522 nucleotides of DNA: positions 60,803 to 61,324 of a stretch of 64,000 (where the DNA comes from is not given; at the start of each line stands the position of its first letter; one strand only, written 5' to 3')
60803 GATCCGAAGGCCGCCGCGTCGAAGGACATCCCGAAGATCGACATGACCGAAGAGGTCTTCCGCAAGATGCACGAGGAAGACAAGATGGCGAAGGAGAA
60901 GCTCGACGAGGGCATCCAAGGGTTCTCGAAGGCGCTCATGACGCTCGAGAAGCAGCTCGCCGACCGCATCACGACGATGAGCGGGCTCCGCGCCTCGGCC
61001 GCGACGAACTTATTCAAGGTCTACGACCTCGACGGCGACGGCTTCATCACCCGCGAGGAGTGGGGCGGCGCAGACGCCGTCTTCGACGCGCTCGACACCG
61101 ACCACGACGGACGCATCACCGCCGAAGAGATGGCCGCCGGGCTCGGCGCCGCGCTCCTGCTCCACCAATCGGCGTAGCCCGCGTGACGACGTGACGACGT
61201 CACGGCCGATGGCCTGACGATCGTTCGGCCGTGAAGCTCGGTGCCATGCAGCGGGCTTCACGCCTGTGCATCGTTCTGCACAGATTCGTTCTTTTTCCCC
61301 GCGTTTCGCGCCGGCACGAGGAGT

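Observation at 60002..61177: Transaldolase fused to a C-terminal EF-hand pair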

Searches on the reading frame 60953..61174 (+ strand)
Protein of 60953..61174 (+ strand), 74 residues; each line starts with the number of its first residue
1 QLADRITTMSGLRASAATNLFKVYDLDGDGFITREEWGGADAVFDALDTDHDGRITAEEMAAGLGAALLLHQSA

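Call 23: find_related_loci(query=A1, collection=genome_contigs, flank=2500)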
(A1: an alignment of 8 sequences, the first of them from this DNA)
Query A1 (60 aa) in genome_contigs; peptide patterns used: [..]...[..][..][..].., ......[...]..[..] (x = any residue, [..] = any of these).
600 stretches matched a pattern (row limit reached: there are more); 495 encode a relative of the query (tblastn E <= 1e-3); the best 80 are kept; 80 distinct loci.
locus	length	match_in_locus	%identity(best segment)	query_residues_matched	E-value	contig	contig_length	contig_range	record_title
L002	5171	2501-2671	82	1-57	3e-28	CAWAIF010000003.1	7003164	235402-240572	MAG: uncultured delta proteobacterium isolate MFD02416.bin.1.98 genome assembly, contig: contig_8404, whole genome shotg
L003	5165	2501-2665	85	2-56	1e-27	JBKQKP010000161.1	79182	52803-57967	MAG: Polyangiaceae bacterium isolate CRr1A1B1C__bin_81 CRr1A1B1C_000000167318, whole genome shotgun sequence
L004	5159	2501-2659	83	3-55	1e-26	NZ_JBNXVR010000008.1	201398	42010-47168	Leptolyngbya sp. AN02str NODE_8_length_201398_cov_41.453349, whole genome shotgun sequence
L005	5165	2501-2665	82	3-57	1e-26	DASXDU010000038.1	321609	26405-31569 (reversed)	MAG TPA_asm: Polyangiaceae bacterium isolate SMAG_U5094 k141_3237174, whole genome shotgun sequence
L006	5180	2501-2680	73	1-60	2e-26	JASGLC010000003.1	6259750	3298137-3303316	MAG: Kofleriaceae bacterium isolate 5N094 JMF-2111-06-0005.ont.bin.94_2, whole genome shotgun sequence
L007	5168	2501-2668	75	1-56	4e-26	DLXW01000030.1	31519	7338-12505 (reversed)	MAG TPA_asm: Cyanothece sp. UBA12306 contig_1954, whole genome shotgun sequence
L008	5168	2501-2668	73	1-56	9e-26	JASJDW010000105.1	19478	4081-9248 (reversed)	MAG: Crocosphaera sp. isolate MO_192.B18 MO_192.c_1079, whole genome shotgun sequence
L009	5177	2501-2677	69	1-59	1e-25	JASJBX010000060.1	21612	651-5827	MAG: Crocosphaera sp. isolate MO_133.B10 MO_133.c_797, whole genome shotgun sequence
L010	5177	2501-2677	69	1-59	1e-25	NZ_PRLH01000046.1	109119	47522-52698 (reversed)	Cyanothece sp. BG0011 unitig_3, whole genome shotgun sequence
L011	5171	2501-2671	77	2-58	1e-25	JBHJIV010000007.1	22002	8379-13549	MAG: Leptolyngbyaceae cyanobacterium isolate pac_S9C1517 S9Ck141_1859196, whole genome shotgun sequence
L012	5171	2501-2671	77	2-58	1e-25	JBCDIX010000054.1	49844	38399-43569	MAG: Cyanobacteria bacterium P01_H01_bin.21 k141_842772_length_49844_cov_18.0148, whole genome shotgun sequence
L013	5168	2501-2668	79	1-56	1e-25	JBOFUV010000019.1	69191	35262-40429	MAG: Microcoleaceae cyanobacterium isolate WFFMC_MAG_595 k139_211572_flag=0_multi=10.6385_len=69191, whole genome shotgu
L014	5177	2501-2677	69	1-59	1e-25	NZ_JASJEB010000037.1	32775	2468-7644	MAG: Crocosphaera sp. isolate MO_202.B2 MO_202.c_183, whole genome shotgun sequence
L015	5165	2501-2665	76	2-56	2e-25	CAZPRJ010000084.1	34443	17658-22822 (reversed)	MAG TPA_asm: uncultured Microcoleus sp. isolate SRP063590_co1_133 genome assembly, contig: NODE_1116_length_34443_cov_6.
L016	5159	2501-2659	77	2-54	3e-25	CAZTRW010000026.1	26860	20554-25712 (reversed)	MAG TPA_asm: uncultured bacterium isolate binchicken_co58_186 genome assembly, contig: NODE_1413_length_26860_cov_6.7097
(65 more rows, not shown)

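Call 43: search_protein_families(library=ncbifam, proteins=[window:60953-61174:+], max_evalue=0.01)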
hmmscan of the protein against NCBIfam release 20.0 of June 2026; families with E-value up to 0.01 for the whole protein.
window:60953-61174:+ (74 aa): 4 families
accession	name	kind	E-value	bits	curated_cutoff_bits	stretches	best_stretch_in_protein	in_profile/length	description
NF008965.0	PRK12309.1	equivalog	8.1e-25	87.7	550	1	2-71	319-390/392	transaldolase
NF041410.1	XopAW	subfamily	1.8e-10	41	120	2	14-63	102-161/235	XopAW family type III secretion system calcium-binding effector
NF053806.1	lanmdlnLanM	equivalog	3.5e-06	27.1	135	1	14-68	23-127/132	lanmodulin LanM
NF038285.1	deiodinase_rel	hypoth_equivalog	2e-05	24.3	250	1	20-60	42-82/347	deiodinase family protein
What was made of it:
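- The LanM score is far below its cut-off of 135 bits (call 43).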

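Call 47: predict_structure(alignment_id=A3)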
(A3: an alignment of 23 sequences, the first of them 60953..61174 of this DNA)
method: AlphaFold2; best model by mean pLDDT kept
length: 74 residues; sequences in the alignment: 23
mean_pLDDT: 73.1   pTM: 0.53
mean pLDDT of the five models: 73.1, 70.4, 68.0, 67.2, 64.9
residues with pLDDT >= 90: 0; 70-90: 50; 50-70: 17; < 50: 7
segments of 3 or more residues with pLDDT < 50: 68-74
pLDDT, mean of each block of 10 residues (from residue 1): 57 73 82 82 85 86 61 37
secondary structure, 60 per line:
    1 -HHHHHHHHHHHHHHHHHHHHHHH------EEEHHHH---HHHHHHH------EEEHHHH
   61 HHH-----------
elements in order: H2-24 E31-33 H34-37 H41-47 E54-56 H57-63
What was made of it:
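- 61007..61147 (+): Compact EF-hand pair, residues 336-382. The tail-only AF2 model shows helix-loop-helix twice, with short paired strands in both loops (call 47).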

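Call 50: fold_search(model_id=the predicted structure, library=pdb)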
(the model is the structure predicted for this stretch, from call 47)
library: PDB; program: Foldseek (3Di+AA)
matches with E <= 10: 779; with E <= 0.001: 0
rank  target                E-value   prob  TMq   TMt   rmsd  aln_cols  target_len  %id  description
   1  6psd_C                6.8e-03  1.00  0.66  0.68   2.0        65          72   29  Complex of CRACR2a with a Dynein Light Intermediate Chain Peptide (released 2020-07-15)
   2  6psd_G                1.0e-02  1.00  0.66  0.69   2.0        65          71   29  Complex of CRACR2a with a Dynein Light Intermediate Chain Peptide (released 2020-07-15)
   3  6psd_O                1.1e-02  1.00  0.66  0.68   2.0        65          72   29  Complex of CRACR2a with a Dynein Light Intermediate Chain Peptide (released 2020-07-15)
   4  2pmy_B                1.1e-02  1.00  0.65  0.66   2.2        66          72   32  EF-hand domain of human RASEF (released 2007-05-08)
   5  4by5_B                1.1e-02  1.00  0.53  0.23   6.5        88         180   30  Crystal structure of Drosophila Frq2 (released 2014-08-13)
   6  6psd_I                1.2e-02  1.00  0.66  0.67   2.0        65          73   29  Complex of CRACR2a with a Dynein Light Intermediate Chain Peptide (released 2020-07-15)
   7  5aan                  1.4e-02  1.00  0.57  0.24   3.9        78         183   31  Crystal structure of Drosophila NCS-1 bound to penothiazine FD44 (released 2017-01-25)
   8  1ytz_C                1.5e-02  1.00  0.68  0.35   2.9        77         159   22  Crystal structure of skeletal muscle troponin in the Ca2+-activated state (released 2005-04-12)
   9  2p6b_D                1.8e-02  1.00  0.57  0.29   3.1        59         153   27  Crystal Structure of Human Calcineurin in Complex with PVIVIT Peptide (released 2007-06-05)
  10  4ov2_A                1.9e-02  1.00  0.62  0.31   4.2        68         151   31  Crystal structure of C-terminally truncated Neuronal Calcium Sensor (NCS-1) from Rattus norvegicus (released 2014-03-26)
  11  5g4p_E                1.9e-02  1.00  0.60  0.25   3.7        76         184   25  Crystal structure of human hippocalcin at 2.4 A resolution (released 2017-05-03)
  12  2m97_MODEL_1_A        1.9e-02  1.00  0.57  0.61   2.3        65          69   31  Optimized Ratiometric Calcium Sensors For Functional In Vivo Imaging of Neurons and T-Lymphocytes (released 2014-01-01)
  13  4by4_B                2.0e-02  1.00  0.61  0.28   3.3        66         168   36  Crystal structure of Drosophila Frq2 (released 2014-08-13)
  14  1tn4                  2.0e-02  1.00  0.64  0.33   2.7        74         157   22  FOUR CALCIUM TNC (released 1998-04-08)
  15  4by5_A                2.1e-02  1.00  0.59  0.26   4.2        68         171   32  Crystal structure of Drosophila Frq2 (released 2014-08-13)
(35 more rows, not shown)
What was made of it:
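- Closest known: Compact bacterial EF-hand proteins. Same: The predicted fold matches EF-hand pair lobes at TM ~0.66 (calls 43, 50).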
